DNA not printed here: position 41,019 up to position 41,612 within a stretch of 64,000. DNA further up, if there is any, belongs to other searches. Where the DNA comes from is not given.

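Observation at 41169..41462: Phage-encoded ClpS adaptor homologue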

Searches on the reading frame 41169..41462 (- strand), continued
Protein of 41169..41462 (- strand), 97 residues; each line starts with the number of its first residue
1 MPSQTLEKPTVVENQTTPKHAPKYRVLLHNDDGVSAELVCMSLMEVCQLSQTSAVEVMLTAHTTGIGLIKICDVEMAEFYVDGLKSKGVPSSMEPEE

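Call 41: fold_search(model_id=the predicted structure, library=pdb)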
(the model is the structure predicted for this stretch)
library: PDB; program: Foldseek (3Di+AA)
matches with E <= 10: 486; with E <= 0.001: 38
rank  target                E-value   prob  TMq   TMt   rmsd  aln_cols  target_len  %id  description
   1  7d34_A                2.2e-08  1.00  0.76  0.92   0.9        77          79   36  AtClpS1-peptide complex (released 2021-04-28)
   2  9ayn_B                4.2e-07  1.00  0.75  0.93   1.0        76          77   18  Mycolicibacterium smegmatis ClpS with bound Ni2+ (released 2024-12-11)
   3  9b1p_A                4.2e-07  1.00  0.75  0.92   1.0        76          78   18  Mycolicibacterium smegmatis ClpS with TrpSer dipeptide and Mg2+ (released 2024-12-11)
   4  4yjm_B                4.5e-07  1.00  0.70  0.80   2.0        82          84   33  The apo structure of Agrobacterium tumefaciens ClpS2 (released 2016-01-27)
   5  4yjm_D                7.6e-07  1.00  0.71  0.81   2.1        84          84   31  The apo structure of Agrobacterium tumefaciens ClpS2 (released 2016-01-27)
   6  1mbx_C                8.2e-07  1.00  0.74  0.82   1.4        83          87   24  CRYSTAL STRUCTURE ANALYSIS OF ClpSN WITH TRANSITION METAL ION BOUND (released 2002-12-11)
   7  4yjm_C                8.2e-07  1.00  0.68  0.79   2.2        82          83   34  The apo structure of Agrobacterium tumefaciens ClpS2 (released 2016-01-27)
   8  9ayn_A                1.2e-06  1.00  0.75  0.90   1.0        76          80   18  Mycolicibacterium smegmatis ClpS with bound Ni2+ (released 2024-12-11)
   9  9ayo_B                1.3e-06  1.00  0.74  0.93   1.0        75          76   19  Mycolicibacterium smegmatis ClpS with bound PheAla and Ni2+ (released 2024-12-11)
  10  3gq0_A                2.2e-06  1.00  0.72  0.84   1.4        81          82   30  The structure of the Caulobacter crescentus clpS protease adaptor protein - apo structure with no peptide (released 2009-04-28)
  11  3g3p_A                2.2e-06  1.00  0.71  0.83   1.4        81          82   31  The structure of the M53A Mutant of the Caulobacter crescentus CLPS in complex with a peptide containing an amino-term (released 2010-03-09)
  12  3gq1_A                2.2e-06  1.00  0.69  0.77   2.0        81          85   28  The structure of the caulobacter crescentus clpS protease adaptor protein in complex with a WLFVQRDSKE decapeptide (released 2009-05-05)
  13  1lzw_A                2.6e-06  1.00  0.72  0.76   1.1        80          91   22  Structural basis of ClpS-mediated switch in ClpA substrate recognition (released 2002-11-27)
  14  3g19_A                2.6e-06  1.00  0.72  0.82   1.5        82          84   29  The structure of the Caulobacter crescentus clpS protease adaptor protein in complex with LLL tripeptide (released 2009-04-28)
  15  1mbu_C                2.7e-06  1.00  0.74  0.82   1.4        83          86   24  Crystal Structure Analysis of ClpSN heterodimer (released 2002-12-11)
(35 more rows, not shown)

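Call 49: search_dna_similar(query=L097:5968-6276:+, collection=phages, mode=protein, max_rows=25, max_evalue=0.001)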
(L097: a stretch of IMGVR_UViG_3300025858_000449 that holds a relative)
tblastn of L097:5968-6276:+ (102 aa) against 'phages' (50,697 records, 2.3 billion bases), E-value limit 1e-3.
Records with a match: 21; places in all: 21; records where one place covers at least 80% of the query: 13.
Best place of each record, by identity: <60% 21.
By first word of the organism name: Pseudomonas 11; Agrobacterium 2; Acinetobacter 2; Ralstonia 1; Salicola 1; Bacteriophage 1; Sinorhizobium 1; Vibrio 1; uncultured 1.
By host as written in the record: - 7; Pseudomonas aeruginosa PAO1 5; Pseudomonas aeruginosa 3; Agrobacterium tumefaciens C58 2; Ralstonia solanacearum 1; Salicola sp. PV4 1; Sinohrizobium meliloti NRRL L-50 1; Vibrio cyclitrophicus 1.
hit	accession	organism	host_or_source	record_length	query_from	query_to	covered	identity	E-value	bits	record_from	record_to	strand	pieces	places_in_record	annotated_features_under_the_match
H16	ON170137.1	Ralstonia phage YO084_1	Ralstonia solanacearum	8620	7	101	93%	40.0%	2e-13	70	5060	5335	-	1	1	record has no annotation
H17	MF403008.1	Agrobacterium phage Atu_ph07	Agrobacterium tumefaciens C58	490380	13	93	79%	40.7%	1e-7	54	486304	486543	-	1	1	ATP-dependent Clp protease adaptor protein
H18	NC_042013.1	Agrobacterium phage Atu_ph07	Agrobacterium tumefaciens C58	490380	13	93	79%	40.7%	1e-7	54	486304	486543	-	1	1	ATP-dependent protease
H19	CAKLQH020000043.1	Acinetobacter phage MD-2021a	not known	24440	20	100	79%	38.3%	3e-10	61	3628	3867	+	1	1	clpS: ATP-dependent Clp protease adaptor protein ClpS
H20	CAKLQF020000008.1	Acinetobacter phage MD-2021a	not known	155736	20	100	79%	38.3%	3e-10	61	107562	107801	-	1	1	clpS: ATP-dependent Clp protease adaptor protein ClpS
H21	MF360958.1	Salicola phage SCTP-2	Salicola sp. PV4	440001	1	94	92%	33.0%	2e-6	50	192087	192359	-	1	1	192: ATP-dependent Clp protease adaptor protein-like protein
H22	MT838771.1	Bacteriophage sp.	human fecal samples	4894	20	96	75%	39.0%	2e-10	61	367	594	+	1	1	record has no annotation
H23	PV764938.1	Sinorhizobium phage Phosso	Sinohrizobium meliloti NRRL L-50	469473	17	93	75%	39.0%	3e-9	58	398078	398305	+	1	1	ATP-dependent Clp protease adaptor protein ClpS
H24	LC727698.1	Pseudomonas phage sp. 30-3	Pseudomonas aeruginosa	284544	5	94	88%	33.3%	9e-11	62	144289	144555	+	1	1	hypothetical protein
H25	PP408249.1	Pseudomonas phage vB_Pa-PAC2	Pseudomonas aeruginosa PAO1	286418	5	94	88%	33.3%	9e-11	62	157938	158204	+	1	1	hypothetical protein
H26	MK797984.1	Pseudomonas phage vB_PaeM_PA5oct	-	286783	5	94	88%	33.3%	9e-11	62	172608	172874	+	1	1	ATP-dependent Clp protease adapter protein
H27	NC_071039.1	Pseudomonas phage vB_PaeM_PA5oct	-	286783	5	94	88%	33.3%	9e-11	62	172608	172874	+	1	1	ATP-dependent protease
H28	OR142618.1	Pseudomonas phage Callisto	Pseudomonas aeruginosa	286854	5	94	88%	33.3%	9e-11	62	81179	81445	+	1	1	clpS: ATP-dependent Clp protease adapter protein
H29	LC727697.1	Pseudomonas phage sp. 30-2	Pseudomonas aeruginosa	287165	5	94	88%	33.3%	9e-11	62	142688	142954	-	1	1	hypothetical protein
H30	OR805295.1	Pseudomonas phage Paride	Pseudomonas aeruginosa PAO1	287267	5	94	88%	33.3%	9e-11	62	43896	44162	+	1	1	ATP-dependent protease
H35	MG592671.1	Vibrio phage 2.275.O._10N.286.54.E11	Vibrio cyclitrophicus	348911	20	100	79%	29.6%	9e-6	48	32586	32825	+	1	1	ribosomal protein L7/L12/ClpS-like adaptor protein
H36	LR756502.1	uncultured phage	metagenomic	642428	10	65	55%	37.5%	4e-4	43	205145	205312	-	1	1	record has no annotation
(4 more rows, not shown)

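Call 69: search_protein_representatives(alignment_id=A2)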
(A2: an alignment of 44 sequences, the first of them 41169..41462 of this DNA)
Query: 44 sequences, 97 profile positions. Proteins with E-value up to 0.001 (for the whole library): 4094; up to 1e-10: 578; up to 1e-30: 7. The best 150 are listed.
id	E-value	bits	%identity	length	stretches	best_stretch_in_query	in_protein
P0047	9.6e-42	157.0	-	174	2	18-96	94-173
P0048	5.0e-41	154.7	-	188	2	17-96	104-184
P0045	1.1e-34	134.4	-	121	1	13-97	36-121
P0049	2.2e-31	123.8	-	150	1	11-96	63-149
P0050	6.3e-31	122.4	-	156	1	16-96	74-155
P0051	7.7e-31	122.1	-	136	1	15-96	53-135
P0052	9.6e-31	121.8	-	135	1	18-97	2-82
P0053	1.4e-30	121.2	-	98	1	1-97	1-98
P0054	2.2e-30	120.6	-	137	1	15-97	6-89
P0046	2.3e-30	120.6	-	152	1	3-97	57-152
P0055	2.5e-30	120.4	-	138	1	15-96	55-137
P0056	8.5e-30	118.7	-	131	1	4-96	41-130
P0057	3.3e-29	116.9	-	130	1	17-97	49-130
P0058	2.1e-28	114.2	-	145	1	17-97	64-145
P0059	4.0e-28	113.4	-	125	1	5-96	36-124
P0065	8.2e-24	99.6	-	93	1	7-97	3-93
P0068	1.8e-22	95.2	-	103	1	8-95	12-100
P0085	1.5e-20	89.1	-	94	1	1-94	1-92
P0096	4.7e-20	87.5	-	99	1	12-96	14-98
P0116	8.4e-19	83.5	-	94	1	2-95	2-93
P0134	3.9e-18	81.3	-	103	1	8-97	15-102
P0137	4.4e-18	81.2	-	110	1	5-97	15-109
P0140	4.9e-18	81.0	-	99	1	20-96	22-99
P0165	1.8e-17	79.3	-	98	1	7-95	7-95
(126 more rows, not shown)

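Call 72: list_cluster_members(proteins=[P0068, P0053, P0165, P0134, P0096, P0116, P0085, P0137, P0140, P0065])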
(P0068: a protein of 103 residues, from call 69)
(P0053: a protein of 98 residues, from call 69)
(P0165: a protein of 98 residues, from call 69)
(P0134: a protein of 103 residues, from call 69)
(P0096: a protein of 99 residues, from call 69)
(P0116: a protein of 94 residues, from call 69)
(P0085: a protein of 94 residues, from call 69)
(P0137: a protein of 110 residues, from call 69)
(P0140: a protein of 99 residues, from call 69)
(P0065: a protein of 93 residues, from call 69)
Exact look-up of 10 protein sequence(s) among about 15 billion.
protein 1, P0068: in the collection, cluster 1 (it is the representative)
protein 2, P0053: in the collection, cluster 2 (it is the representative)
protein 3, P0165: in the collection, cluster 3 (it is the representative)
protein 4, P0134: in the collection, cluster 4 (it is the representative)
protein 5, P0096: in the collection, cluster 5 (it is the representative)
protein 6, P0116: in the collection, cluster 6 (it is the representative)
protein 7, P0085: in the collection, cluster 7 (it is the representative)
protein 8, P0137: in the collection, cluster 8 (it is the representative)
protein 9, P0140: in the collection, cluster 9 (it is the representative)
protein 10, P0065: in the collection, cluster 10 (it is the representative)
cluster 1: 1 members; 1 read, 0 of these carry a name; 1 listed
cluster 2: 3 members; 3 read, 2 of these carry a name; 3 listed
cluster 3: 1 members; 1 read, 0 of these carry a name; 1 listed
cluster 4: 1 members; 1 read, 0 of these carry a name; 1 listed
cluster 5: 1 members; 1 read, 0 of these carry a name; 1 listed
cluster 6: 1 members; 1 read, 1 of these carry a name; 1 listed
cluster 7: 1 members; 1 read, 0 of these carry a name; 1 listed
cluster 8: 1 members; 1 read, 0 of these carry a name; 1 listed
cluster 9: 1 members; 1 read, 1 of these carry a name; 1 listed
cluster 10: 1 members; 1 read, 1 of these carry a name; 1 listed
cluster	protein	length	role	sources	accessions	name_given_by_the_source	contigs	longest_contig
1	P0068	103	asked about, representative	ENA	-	-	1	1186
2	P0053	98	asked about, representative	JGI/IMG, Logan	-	ATP-dependent Clp protease adaptor protein ClpS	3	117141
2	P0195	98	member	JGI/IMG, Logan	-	ATP-dependent Clp protease adaptor protein ClpS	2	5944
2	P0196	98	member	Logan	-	-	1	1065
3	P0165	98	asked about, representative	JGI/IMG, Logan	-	-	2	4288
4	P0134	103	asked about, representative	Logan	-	-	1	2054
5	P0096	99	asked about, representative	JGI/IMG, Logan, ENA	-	-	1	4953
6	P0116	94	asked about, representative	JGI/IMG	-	ATP-dependent Clp protease adaptor protein ClpS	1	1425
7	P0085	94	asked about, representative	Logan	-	-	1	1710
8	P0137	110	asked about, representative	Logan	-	-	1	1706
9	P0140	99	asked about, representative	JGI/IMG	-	ATP-dependent Clp protease adaptor protein ClpS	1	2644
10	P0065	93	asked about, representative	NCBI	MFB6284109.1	MAG: ATP-dependent Clp protease adapter ClpS [Halobacteria archaeon]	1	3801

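Call 73: search_protein_families(library=ncbifam, proteins=[L008:1084-1365:+, L011:3947-4264:+, L050:471-800:+, P0036, P0020, P0053, L093:543-848:+, P0085, P0140], max_evalue=0.00001)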
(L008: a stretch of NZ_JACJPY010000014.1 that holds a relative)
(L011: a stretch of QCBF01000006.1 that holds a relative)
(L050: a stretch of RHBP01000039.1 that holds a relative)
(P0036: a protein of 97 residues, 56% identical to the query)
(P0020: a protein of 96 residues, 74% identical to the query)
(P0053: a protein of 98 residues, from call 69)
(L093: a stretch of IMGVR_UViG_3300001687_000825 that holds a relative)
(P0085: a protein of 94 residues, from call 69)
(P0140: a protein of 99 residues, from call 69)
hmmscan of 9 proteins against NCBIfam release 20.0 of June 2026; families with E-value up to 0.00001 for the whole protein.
L008:1084-1365:+ (93 aa): 10 families
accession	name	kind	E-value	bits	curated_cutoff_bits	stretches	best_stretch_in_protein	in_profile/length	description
NF000671.1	PRK00033.1-4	equivalog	5.7e-45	151.4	107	1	5-92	2-90/91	ATP-dependent Clp protease adapter ClpS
NF009563.0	PRK13019.1-3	equivalog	5.8e-16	58.2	117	1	8-87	16-95/101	ATP-dependent Clp protease adapter ClpS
NF009562.0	PRK13019.1-2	equivalog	4.7e-11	42.7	160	1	3-87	5-89/95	ATP-dependent Clp protease adapter ClpS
NF009565.0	PRK13019.1-5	equivalog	1.5e-10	41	158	1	7-87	12-92/98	ATP-dependent Clp protease adapter ClpS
NF000669.1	PRK00033.1-2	equivalog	4.1e-10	39.6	149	1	7-73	4-69/94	ATP-dependent Clp protease adapter ClpS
NF009561.0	PRK13019.1-1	equivalog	6.7e-09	35.6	159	1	18-75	23-79/103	ATP-dependent Clp protease adapter ClpS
NF009564.0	PRK13019.1-4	equivalog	7.3e-09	35.8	143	1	17-74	19-76/101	ATP-dependent Clp protease adapter ClpS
NF000672.0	PRK00033.1-5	equivalog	1.3e-08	34.8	112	1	13-65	20-71/104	ATP-dependent Clp protease adapter ClpS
NF000670.0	PRK00033.1-3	equivalog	6.7e-08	32.6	143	1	17-74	26-82/106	ATP-dependent Clp protease adapter ClpS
NF000668.1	PRK00033.1-1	equivalog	9.5e-08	32.1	86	1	21-90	7-75/77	ATP-dependent Clp protease adapter ClpS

L011:3947-4264:+ (105 aa): 8 families
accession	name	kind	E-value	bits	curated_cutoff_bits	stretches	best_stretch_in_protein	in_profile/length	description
NF000671.1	PRK00033.1-4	equivalog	7.9e-47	157.4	107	1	15-104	1-90/91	ATP-dependent Clp protease adapter ClpS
NF009563.0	PRK13019.1-3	equivalog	1.5e-12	47.3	117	1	10-98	6-94/101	ATP-dependent Clp protease adapter ClpS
NF009562.0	PRK13019.1-2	equivalog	1e-11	44.8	160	1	13-98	5-88/95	ATP-dependent Clp protease adapter ClpS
NF009561.0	PRK13019.1-1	equivalog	8.7e-10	38.4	159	1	14-87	5-79/103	ATP-dependent Clp protease adapter ClpS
NF009565.0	PRK13019.1-5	equivalog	1.1e-09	38.1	158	1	12-98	7-91/98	ATP-dependent Clp protease adapter ClpS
NF000672.0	PRK00033.1-5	equivalog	1.6e-08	34.5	112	1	11-79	7-73/104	ATP-dependent Clp protease adapter ClpS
NF000668.1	PRK00033.1-1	equivalog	2e-08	34.2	86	1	33-103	7-76/77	ATP-dependent Clp protease adapter ClpS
NF000669.1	PRK00033.1-2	equivalog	2.3e-08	33.9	149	1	16-86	3-70/94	ATP-dependent Clp protease adapter ClpS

L050:471-800:+ (109 aa): 10 families
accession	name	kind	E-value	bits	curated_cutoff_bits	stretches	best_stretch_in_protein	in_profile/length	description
NF000671.1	PRK00033.1-4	equivalog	2.4e-50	168.6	107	1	19-109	1-91/91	ATP-dependent Clp protease adapter ClpS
NF009563.0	PRK13019.1-3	equivalog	2.7e-14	52.9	117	1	19-103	11-95/101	ATP-dependent Clp protease adapter ClpS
NF009565.0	PRK13019.1-5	equivalog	5.5e-12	45.5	158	1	16-103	7-92/98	ATP-dependent Clp protease adapter ClpS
NF009562.0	PRK13019.1-2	equivalog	7.7e-11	42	160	1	20-103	8-89/95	ATP-dependent Clp protease adapter ClpS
NF000672.0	PRK00033.1-5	equivalog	2.7e-10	40.2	112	1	18-83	10-73/104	ATP-dependent Clp protease adapter ClpS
NF009561.0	PRK13019.1-1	equivalog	4.9e-10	39.2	159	1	27-91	17-79/103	ATP-dependent Clp protease adapter ClpS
NF000669.1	PRK00033.1-2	equivalog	9.1e-10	38.4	149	1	20-90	2-70/94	ATP-dependent Clp protease adapter ClpS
NF000668.1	PRK00033.1-1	equivalog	1.6e-09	37.7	86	1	37-106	7-75/77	ATP-dependent Clp protease adapter ClpS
NF009564.0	PRK13019.1-4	equivalog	1e-07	32.1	143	1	23-90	11-76/101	ATP-dependent Clp protease adapter ClpS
NF000670.0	PRK00033.1-3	equivalog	1.2e-06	28.6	143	1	20-90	14-82/106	ATP-dependent Clp protease adapter ClpS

P0036 (97 aa): 9 families
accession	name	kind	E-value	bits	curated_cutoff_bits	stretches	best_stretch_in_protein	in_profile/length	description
NF000671.1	PRK00033.1-4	equivalog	1.9e-30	104.9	107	1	16-97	9-91/91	ATP-dependent Clp protease adapter ClpS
NF009563.0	PRK13019.1-3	equivalog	3.8e-12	46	117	1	14-92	17-96/101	ATP-dependent Clp protease adapter ClpS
NF000669.1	PRK00033.1-2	equivalog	4.2e-12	45.9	149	1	11-85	3-77/94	ATP-dependent Clp protease adapter ClpS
NF000672.0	PRK00033.1-5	equivalog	6.4e-12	45.4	112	1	10-85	12-87/104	ATP-dependent Clp protease adapter ClpS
NF009561.0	PRK13019.1-1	equivalog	8.4e-12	44.9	159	1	22-80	21-80/103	ATP-dependent Clp protease adapter ClpS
NF009564.0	PRK13019.1-4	equivalog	3.9e-10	39.9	143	1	19-79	18-77/101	ATP-dependent Clp protease adapter ClpS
NF009562.0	PRK13019.1-2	equivalog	6.5e-09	35.8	160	1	13-92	10-90/95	ATP-dependent Clp protease adapter ClpS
NF000670.0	PRK00033.1-3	equivalog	3e-08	33.7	143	1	16-85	20-89/106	ATP-dependent Clp protease adapter ClpS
NF009565.0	PRK13019.1-5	equivalog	1.2e-07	31.6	158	1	20-92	20-93/98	ATP-dependent Clp protease adapter ClpS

P0020 (96 aa): 9 families
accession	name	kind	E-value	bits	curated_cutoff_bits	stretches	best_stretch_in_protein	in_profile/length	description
NF000671.1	PRK00033.1-4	equivalog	1.5e-30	105.1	107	1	5-96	2-91/91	ATP-dependent Clp protease adapter ClpS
NF009561.0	PRK13019.1-1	equivalog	5.4e-12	45.5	159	1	9-78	12-79/103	ATP-dependent Clp protease adapter ClpS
NF009564.0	PRK13019.1-4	equivalog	2.3e-11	43.8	143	1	8-78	9-77/101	ATP-dependent Clp protease adapter ClpS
NF000669.1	PRK00033.1-2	equivalog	3.1e-11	43.1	149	1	12-82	5-75/94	ATP-dependent Clp protease adapter ClpS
NF009563.0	PRK13019.1-3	equivalog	5.1e-10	39.2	117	1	3-88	7-93/101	ATP-dependent Clp protease adapter ClpS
NF009562.0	PRK13019.1-2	equivalog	7.8e-09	35.5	160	1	8-88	6-87/95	ATP-dependent Clp protease adapter ClpS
NF000672.0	PRK00033.1-5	equivalog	4e-08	33.2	112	1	11-77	16-80/104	ATP-dependent Clp protease adapter ClpS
NF009565.0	PRK13019.1-5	equivalog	8.7e-07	28.8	158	1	9-88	10-90/98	ATP-dependent Clp protease adapter ClpS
NF000670.0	PRK00033.1-3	equivalog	2.8e-06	27.4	143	1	9-78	16-83/106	ATP-dependent Clp protease adapter ClpS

P0053 (98 aa): 8 families
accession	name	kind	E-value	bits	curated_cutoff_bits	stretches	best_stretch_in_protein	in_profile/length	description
NF000671.1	PRK00033.1-4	equivalog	2.6e-28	98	107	1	10-98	2-91/91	ATP-dependent Clp protease adapter ClpS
NF009563.0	PRK13019.1-3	equivalog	1.3e-10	41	117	1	11-93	13-96/101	ATP-dependent Clp protease adapter ClpS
NF009565.0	PRK13019.1-5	equivalog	1e-09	38.3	158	1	16-92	15-92/98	ATP-dependent Clp protease adapter ClpS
NF000669.1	PRK00033.1-2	equivalog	2.4e-08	33.9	149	1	13-79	4-70/94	ATP-dependent Clp protease adapter ClpS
NF009561.0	PRK13019.1-1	equivalog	3.9e-08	33.1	159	1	15-79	14-78/103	ATP-dependent Clp protease adapter ClpS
NF009564.0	PRK13019.1-4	equivalog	3.4e-07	30.4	143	1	15-75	12-72/101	ATP-dependent Clp protease adapter ClpS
NF000672.0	PRK00033.1-5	equivalog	4.3e-06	26.7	112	1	10-71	11-72/104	ATP-dependent Clp protease adapter ClpS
NF009562.0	PRK13019.1-2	equivalog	5.1e-06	26.5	160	1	18-92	15-89/95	ATP-dependent Clp protease adapter ClpS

L093:543-848:+ (101 aa): 8 families
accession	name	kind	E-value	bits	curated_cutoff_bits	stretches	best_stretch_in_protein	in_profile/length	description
NF000671.1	PRK00033.1-4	equivalog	4.5e-28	97.2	107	1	17-97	9-89/91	ATP-dependent Clp protease adapter ClpS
NF009563.0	PRK13019.1-3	equivalog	2.5e-17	62.6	117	1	6-94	8-96/101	ATP-dependent Clp protease adapter ClpS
NF009565.0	PRK13019.1-5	equivalog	1e-13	51.1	158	1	5-94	4-93/98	ATP-dependent Clp protease adapter ClpS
NF009562.0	PRK13019.1-2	equivalog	6.4e-10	39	160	1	18-94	14-90/95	ATP-dependent Clp protease adapter ClpS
NF009561.0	PRK13019.1-1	equivalog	9e-10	38.4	159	1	17-81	19-79/103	ATP-dependent Clp protease adapter ClpS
NF000669.1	PRK00033.1-2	equivalog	5.1e-09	36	149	1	16-82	7-72/94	ATP-dependent Clp protease adapter ClpS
NF009564.0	PRK13019.1-4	equivalog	2.5e-07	30.8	143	1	17-81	17-77/101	ATP-dependent Clp protease adapter ClpS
NF000672.0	PRK00033.1-5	equivalog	3.5e-07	30.2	112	1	6-80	9-80/104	ATP-dependent Clp protease adapter ClpS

P0085 (94 aa): 10 families
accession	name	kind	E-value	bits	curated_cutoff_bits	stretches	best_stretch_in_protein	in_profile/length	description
NF000671.1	PRK00033.1-4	equivalog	1.7e-27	95.3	107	1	5-93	2-89/91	ATP-dependent Clp protease adapter ClpS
NF009563.0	PRK13019.1-3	equivalog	2e-13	50.1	117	1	7-90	12-96/101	ATP-dependent Clp protease adapter ClpS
NF009565.0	PRK13019.1-5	equivalog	8.3e-13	48.1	158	1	4-89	10-92/98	ATP-dependent Clp protease adapter ClpS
NF009562.0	PRK13019.1-2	equivalog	7.5e-10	38.8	160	1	4-90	7-90/95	ATP-dependent Clp protease adapter ClpS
NF009561.0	PRK13019.1-1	equivalog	1.2e-09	37.9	159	1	7-79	9-81/103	ATP-dependent Clp protease adapter ClpS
NF000668.1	PRK00033.1-1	equivalog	6.4e-09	35.8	86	1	23-93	6-76/77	ATP-dependent Clp protease adapter ClpS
NF000670.0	PRK00033.1-3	equivalog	2e-07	31.1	143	1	15-76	21-82/106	ATP-dependent Clp protease adapter ClpS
NF000669.1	PRK00033.1-2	equivalog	3.1e-07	30.3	149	1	13-76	7-70/94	ATP-dependent Clp protease adapter ClpS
NF009564.0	PRK13019.1-4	equivalog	3.6e-07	30.4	143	1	5-76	5-76/101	ATP-dependent Clp protease adapter ClpS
NF000672.0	PRK00033.1-5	equivalog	9.7e-07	28.8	112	1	15-67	19-71/104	ATP-dependent Clp protease adapter ClpS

P0140 (99 aa): 10 families
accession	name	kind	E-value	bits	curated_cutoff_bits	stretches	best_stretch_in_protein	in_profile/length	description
NF000671.1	PRK00033.1-4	equivalog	3.4e-31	107.2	107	1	21-99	12-90/91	ATP-dependent Clp protease adapter ClpS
NF009563.0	PRK13019.1-3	equivalog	9.4e-16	57.6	117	1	20-94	21-95/101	ATP-dependent Clp protease adapter ClpS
NF009565.0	PRK13019.1-5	equivalog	5.8e-12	45.4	158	1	14-94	9-92/98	ATP-dependent Clp protease adapter ClpS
NF009561.0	PRK13019.1-1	equivalog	5.1e-09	35.9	159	1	17-86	15-83/103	ATP-dependent Clp protease adapter ClpS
NF000669.1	PRK00033.1-2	equivalog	7.1e-09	35.6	149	1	19-84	9-73/94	ATP-dependent Clp protease adapter ClpS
NF009564.0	PRK13019.1-4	equivalog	1.6e-08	34.7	143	1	15-91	11-86/101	ATP-dependent Clp protease adapter ClpS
NF009562.0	PRK13019.1-2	equivalog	4.3e-08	33.1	160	1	23-94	18-89/95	ATP-dependent Clp protease adapter ClpS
NF000670.0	PRK00033.1-3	equivalog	1.4e-07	31.6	143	1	8-83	10-84/106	ATP-dependent Clp protease adapter ClpS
NF000672.0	PRK00033.1-5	equivalog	1.7e-06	27.9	112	1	19-81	19-80/104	ATP-dependent Clp protease adapter ClpS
NF000668.1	PRK00033.1-1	equivalog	5.9e-06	26.3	86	1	28-97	7-75/77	ATP-dependent Clp protease adapter ClpS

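Call 80: find_encoding_contigs(protein=P0053, flank=6000, max_places=2)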
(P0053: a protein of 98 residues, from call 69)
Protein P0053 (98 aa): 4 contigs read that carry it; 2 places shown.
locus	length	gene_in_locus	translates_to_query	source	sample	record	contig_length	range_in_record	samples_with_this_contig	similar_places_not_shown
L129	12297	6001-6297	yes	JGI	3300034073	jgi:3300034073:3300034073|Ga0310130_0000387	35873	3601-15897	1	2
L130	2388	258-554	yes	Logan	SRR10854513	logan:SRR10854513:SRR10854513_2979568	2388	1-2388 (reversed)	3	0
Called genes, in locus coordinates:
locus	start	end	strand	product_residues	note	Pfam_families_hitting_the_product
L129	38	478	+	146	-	-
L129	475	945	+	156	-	PF07603:Lcl_C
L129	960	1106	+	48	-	-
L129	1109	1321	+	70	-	-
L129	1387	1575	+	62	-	-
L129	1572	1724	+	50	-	-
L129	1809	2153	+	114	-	-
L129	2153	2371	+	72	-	-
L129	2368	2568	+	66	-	-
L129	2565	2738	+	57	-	-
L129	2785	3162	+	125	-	PF00383:dCMP_cyt_deam_1 (faint)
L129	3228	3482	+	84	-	-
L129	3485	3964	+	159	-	-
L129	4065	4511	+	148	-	-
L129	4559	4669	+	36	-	-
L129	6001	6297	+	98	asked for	PF02617:ClpS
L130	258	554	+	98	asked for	PF02617:ClpS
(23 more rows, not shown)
